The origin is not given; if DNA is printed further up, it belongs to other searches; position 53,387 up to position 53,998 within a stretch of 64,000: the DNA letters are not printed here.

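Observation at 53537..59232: Gabija-like OLD nuclease + UvrD helicase pair sits in a four-gene operon behind two unassignable proteins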

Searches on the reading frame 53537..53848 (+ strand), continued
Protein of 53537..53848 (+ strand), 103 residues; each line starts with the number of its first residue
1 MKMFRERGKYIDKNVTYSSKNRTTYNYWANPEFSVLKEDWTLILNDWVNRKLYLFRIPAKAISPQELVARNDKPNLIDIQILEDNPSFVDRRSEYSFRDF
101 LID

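Call 56: find_encoding_contigs(protein=P0168, flank=7000, max_places=4)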
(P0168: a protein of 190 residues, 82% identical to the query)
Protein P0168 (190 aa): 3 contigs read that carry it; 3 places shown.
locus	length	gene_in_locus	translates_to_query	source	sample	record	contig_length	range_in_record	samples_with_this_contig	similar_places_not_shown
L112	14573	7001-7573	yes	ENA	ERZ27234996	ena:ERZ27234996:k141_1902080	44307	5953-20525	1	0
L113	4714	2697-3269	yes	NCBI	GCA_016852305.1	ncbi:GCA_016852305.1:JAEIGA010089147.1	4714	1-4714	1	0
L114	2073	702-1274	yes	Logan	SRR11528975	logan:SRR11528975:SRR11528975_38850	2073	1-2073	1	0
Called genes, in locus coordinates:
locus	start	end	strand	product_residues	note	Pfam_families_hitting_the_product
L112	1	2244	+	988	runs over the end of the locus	-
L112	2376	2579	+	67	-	PF05930:Phage_AlpA (weak), PF12728:HTH_17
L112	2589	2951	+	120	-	-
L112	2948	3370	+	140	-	PF13730:HTH_36, PF13545:HTH_Crp_2 (weak), PF13412:HTH_24 (weak)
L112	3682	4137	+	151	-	-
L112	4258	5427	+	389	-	PF14659:Phage_int_SAM_3, PF00589:Phage_integrase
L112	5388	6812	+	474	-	PF14659:Phage_int_SAM_3, PF00589:Phage_integrase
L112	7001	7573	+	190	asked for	PF04221:RelB (weak)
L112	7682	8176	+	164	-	PF00581:Rhodanese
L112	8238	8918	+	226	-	PF18978:DUF5714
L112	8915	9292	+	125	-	PF01451:LMWPc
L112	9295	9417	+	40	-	-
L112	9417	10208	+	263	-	-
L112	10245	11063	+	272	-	PF00881:Nitroreductase (faint), PF14512:TM1586_NiRdase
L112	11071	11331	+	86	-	-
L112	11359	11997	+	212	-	-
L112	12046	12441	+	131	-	PF07739:TipAS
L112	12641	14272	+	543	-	-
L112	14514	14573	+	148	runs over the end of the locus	PF13671:AAA_33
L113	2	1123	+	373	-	?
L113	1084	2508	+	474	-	PF14659:Phage_int_SAM_3, PF00589:Phage_integrase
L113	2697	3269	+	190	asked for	PF04221:RelB (weak)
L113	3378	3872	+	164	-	PF00581:Rhodanese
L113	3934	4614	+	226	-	PF18978:DUF5714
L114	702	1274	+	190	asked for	PF04221:RelB (weak)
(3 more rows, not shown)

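Call 64: search_protein_families(library=ncbifam, proteins=[L108:797-1999:+, L108:1963-3402:+, L104:1223-1795:+, L106:2153-3229:+, L106:3712-4083:+, L106:4151-5137:+], max_evalue=0.001)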
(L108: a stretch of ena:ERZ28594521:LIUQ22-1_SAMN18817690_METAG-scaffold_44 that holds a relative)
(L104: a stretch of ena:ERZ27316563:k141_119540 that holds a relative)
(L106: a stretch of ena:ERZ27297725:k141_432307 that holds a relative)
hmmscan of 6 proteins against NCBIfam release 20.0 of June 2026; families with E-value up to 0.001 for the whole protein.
L108:797-1999:+ (400 aa): 9 families
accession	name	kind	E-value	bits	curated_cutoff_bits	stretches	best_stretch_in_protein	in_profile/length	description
NF040815.2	recomb_XerA_Arch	equivalog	2.8e-22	79.6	220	1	85-370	9-261/263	site-specific tyrosine recombinase/integron integrase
TIGR02225.1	recomb_XerD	equivalog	1.6e-17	63.7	329.6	1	89-367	14-278/290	site-specific tyrosine recombinase XerD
TIGR02224.1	recomb_XerC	equivalog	4.5e-15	55.8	335.15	1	300-368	214-282/295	tyrosine recombinase XerC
NF001399.0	PRK00283.1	subfamily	2.2e-14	53.4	279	1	112-367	47-287/300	tyrosine recombinase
NF002331.0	PRK01287.1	subfamily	4.4e-10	39.1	371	1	68-244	22-200/365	site-specific tyrosine recombinase XerC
TIGR02249.1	integrase_gron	subfamily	3.9e-09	36.3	265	1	308-366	245-303/315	integron integrase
NF003462.0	PRK05084.1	equivalog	3.9e-08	32.4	267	1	323-371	305-352/360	tyrosine recombinase XerS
NF011946.0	PRK15417.1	equivalog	1.1e-07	31.4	435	0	308-364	260-316/337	integron integrase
NF007370.0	PRK09870.1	subfamily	0.00021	21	221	1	185-357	8-174/200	tyrosine-type DNA invertase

L108:1963-3402:+ (479 aa): 8 families
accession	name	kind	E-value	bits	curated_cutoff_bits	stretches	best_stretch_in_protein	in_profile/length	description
NF040815.2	recomb_XerA_Arch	equivalog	5.1e-24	85.3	220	1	94-370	18-260/263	site-specific tyrosine recombinase/integron integrase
TIGR02225.1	recomb_XerD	equivalog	4.8e-20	72.1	329.6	1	102-374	29-284/290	site-specific tyrosine recombinase XerD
NF001399.0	PRK00283.1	subfamily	3.8e-18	65.8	279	1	110-374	46-293/300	tyrosine recombinase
TIGR02224.1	recomb_XerC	equivalog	1.2e-17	64.2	335.15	1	130-370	47-283/295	tyrosine recombinase XerC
NF002331.0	PRK01287.1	subfamily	8.5e-13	48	371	1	114-364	70-312/365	site-specific tyrosine recombinase XerC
TIGR02249.1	integrase_gron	subfamily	4.2e-12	46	265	1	308-372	244-308/315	integron integrase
NF003462.0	PRK05084.1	equivalog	9.3e-10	37.7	267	1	213-378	203-358/360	tyrosine recombinase XerS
NF011946.0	PRK15417.1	equivalog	1.4e-07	31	435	1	312-373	263-324/337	integron integrase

L104:1223-1795:+ (190 aa): 2 families
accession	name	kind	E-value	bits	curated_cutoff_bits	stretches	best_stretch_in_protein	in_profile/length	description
TIGR02384.1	RelB_DinJ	subfamily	1.5e-08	34.7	45.65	1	3-54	3-57/85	type II toxin-antitoxin system RelB/DinJ family antitoxin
NF050811.1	RelB_ParD_antitoxin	subfamily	0.00035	20.7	60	1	9-46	4-41/83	type II toxin-antitoxin system RelB/ParD family antitoxin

L106:2153-3229:+ (358 aa): 0 families

L106:3712-4083:+ (123 aa): 1 family
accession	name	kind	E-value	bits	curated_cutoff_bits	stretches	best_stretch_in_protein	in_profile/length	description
NF008917.0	PRK12279.1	equivalog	7.8e-13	48.3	526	1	4-122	191-310/311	50S ribosomal protein L22/unknown domain fusion protein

L106:4151-5137:+ (328 aa): 0 families

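Call 74: predict_structure(alignment_id=A5)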
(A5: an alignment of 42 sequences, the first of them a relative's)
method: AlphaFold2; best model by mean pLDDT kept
length: 190 residues; sequences in the alignment: 42
mean_pLDDT: 84.8   pTM: 0.59
mean pLDDT of the five models: 84.8, 84.1, 84.1, 84.0, 82.4
residues with pLDDT >= 90: 124; 70-90: 37; 50-70: 5; < 50: 24
segments of 3 or more residues with pLDDT < 50: 50-71
pLDDT, mean of each block of 10 residues (from residue 1): 85 91 90 91 76 38 38 64 95 95 88 96 96 95 96 96 91 95 95
secondary structure, 60 per line:
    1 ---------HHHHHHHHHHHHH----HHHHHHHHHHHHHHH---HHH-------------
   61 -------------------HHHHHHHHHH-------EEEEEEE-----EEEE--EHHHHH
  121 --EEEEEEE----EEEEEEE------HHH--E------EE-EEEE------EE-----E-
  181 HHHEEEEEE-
elements in order: H10-22 H27-41 H80-89 E97-103 E109-112 H116-120 E123-129 E134-140 E162-165 E184-189

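Call 82: fold_search(model_id=the predicted structure, library=pdb)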
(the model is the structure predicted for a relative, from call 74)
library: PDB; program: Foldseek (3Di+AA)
matches with E <= 10: 218; with E <= 0.001: 0
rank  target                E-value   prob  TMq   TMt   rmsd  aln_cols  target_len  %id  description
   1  4xvx_A                1.1e-01  0.25  0.17  0.09  10.7        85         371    9  Crystal structure of an acyl-ACP dehydrogenase (released 2015-02-11)
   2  3eon_A                1.2e-01  0.18  0.19  0.11   9.7       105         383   13  2.55A crystal structure of native glutaryl-coa dehydrogenase from Burkholderia pseudomallei in complex with a small mo (released 2008-10-21)
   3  2ost_C                1.3e-01  0.47  0.24  0.31   5.1        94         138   13  The structure of a bacterial homing endonuclease : I-Ssp6803I (released 2007-03-20)
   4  5gj7_A                1.3e-01  0.28  0.23  0.13   9.9       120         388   11  putative Acyl-CoA dehydrogenase (released 2017-07-05)
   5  5z8t_A                1.4e-01  0.23  0.21  0.12   9.2       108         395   11  Flavin-containing monooxygenase (released 2019-02-06)
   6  4ml0_A                2.0e-01  0.94  0.23  0.49  12.4        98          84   18  Crystal structure of E.coli DinJ-YafQ complex (released 2014-06-25)
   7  9lew_G                2.1e-01  0.96  0.24  0.50  16.3        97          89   16  The crystal structure of DinJ-YafQ complex from Vibrio cholerae (released 2025-07-30)
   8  4ml0_G                2.2e-01  0.96  0.24  0.53  10.2        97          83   18  Crystal structure of E.coli DinJ-YafQ complex (released 2014-06-25)
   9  9lew_C                2.9e-01  0.92  0.24  0.49  16.3        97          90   16  The crystal structure of DinJ-YafQ complex from Vibrio cholerae (released 2025-07-30)
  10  4q2u_A                3.3e-01  0.95  0.25  0.54   6.5        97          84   18  Crystal structure of the E. coli DinJ-YafQ toxin-antitoxin complex (released 2014-06-11)
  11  9lew_A                3.9e-01  0.90  0.24  0.51  14.7        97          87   16  The crystal structure of DinJ-YafQ complex from Vibrio cholerae (released 2025-07-30)
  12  8rpx_D                3.9e-01  0.35  0.25  0.27   4.7        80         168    9  NhoI restriction endonuclease in complex with quadruply methylated DNA target (released 2024-07-17)
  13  9lew_E                4.2e-01  0.99  0.24  0.52   6.3        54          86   26  The crystal structure of DinJ-YafQ complex from Vibrio cholerae (released 2025-07-30)
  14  4esj_A                4.2e-01  0.33  0.23  0.18   5.3        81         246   11  RESTRICTION ENDONUCLEASE DpnI IN COMPLEX WITH TARGET DNA (released 2012-06-13)
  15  1iaw_A                4.7e-01  0.18  0.26  0.18   8.5       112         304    7  CRYSTAL STRUCTURE OF NAEI COMPLEXED WITH 17MER DNA (released 2001-08-03)
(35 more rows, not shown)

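Call 85: search_protein_families(library=padloc, proteins=[L030:1284-2102:+, L106:2153-3229:+, L106:4151-5137:+], max_evalue=0.00001)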
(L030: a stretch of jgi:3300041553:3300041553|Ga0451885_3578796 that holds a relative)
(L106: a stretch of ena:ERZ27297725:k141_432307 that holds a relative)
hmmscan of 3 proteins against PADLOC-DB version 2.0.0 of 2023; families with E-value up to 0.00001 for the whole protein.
L030:1284-2102:+ (272 aa): 0 families

L106:2153-3229:+ (358 aa): 6 families
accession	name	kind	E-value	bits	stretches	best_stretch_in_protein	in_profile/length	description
PDLC04419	PDC-M11A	-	2.1e-59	199.6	1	5-351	12-350/357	-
PDLC04422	PDC-M11A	-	2.2e-54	183.2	1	6-352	156-495/501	-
PDLC04420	PDC-M11A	-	4.2e-39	132.5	1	6-289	45-322/376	-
PDLC04418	PDC-M11A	-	2.4e-34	117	1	8-308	95-398/444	-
PDLC04421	PDC-M11A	-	2.8e-34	116.7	1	11-287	163-427/486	-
PDLC04417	PDC-M11A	-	4.5e-20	70.1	1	14-300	164-447/501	-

L106:4151-5137:+ (328 aa): 0 families
